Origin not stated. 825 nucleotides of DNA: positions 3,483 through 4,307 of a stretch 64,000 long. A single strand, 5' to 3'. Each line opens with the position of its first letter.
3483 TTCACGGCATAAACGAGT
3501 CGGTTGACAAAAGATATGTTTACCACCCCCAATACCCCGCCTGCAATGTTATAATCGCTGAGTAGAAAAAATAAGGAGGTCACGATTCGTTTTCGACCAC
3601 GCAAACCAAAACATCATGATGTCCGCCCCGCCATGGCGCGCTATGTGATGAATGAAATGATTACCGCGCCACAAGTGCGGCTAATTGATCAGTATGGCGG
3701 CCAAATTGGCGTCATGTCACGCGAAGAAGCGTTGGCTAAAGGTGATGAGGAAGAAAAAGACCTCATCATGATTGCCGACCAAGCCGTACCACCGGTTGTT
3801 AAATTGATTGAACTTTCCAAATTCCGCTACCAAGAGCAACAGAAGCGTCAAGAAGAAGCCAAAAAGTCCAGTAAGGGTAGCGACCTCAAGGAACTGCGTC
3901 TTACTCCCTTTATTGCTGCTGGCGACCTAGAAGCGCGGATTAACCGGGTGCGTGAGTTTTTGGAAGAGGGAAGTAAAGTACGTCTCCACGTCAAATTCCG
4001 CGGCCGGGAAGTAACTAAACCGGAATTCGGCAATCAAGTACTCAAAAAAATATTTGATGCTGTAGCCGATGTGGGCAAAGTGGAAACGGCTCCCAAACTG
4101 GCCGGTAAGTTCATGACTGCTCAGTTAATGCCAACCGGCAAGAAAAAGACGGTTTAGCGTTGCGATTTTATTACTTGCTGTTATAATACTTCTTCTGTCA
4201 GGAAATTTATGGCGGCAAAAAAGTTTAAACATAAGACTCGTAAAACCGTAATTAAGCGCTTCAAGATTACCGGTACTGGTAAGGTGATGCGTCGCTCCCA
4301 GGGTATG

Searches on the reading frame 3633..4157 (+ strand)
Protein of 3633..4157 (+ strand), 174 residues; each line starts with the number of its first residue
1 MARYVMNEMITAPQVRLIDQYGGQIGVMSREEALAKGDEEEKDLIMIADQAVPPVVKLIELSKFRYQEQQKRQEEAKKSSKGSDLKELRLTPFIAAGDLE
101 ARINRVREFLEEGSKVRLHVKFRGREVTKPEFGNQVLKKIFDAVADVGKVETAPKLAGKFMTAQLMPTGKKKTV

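Call 23: search_protein_families(library=pfam, proteins=[window:3633-4157:+], max_evalue=0.001)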
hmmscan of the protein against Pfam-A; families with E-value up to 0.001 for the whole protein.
window:3633-4157:+ (174 aa): 2 families
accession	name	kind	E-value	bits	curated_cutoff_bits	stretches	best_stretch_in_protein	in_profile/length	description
PF00707.27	IF3_C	-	1e-26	93.1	34.8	1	84-167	2-85/86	Translation initiation factor IF-3, C-terminal domain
PF05198.21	IF3_N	-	4e-23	81.8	26.9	1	6-74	1-69/70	Translation initiation factor IF-3, N-terminal domain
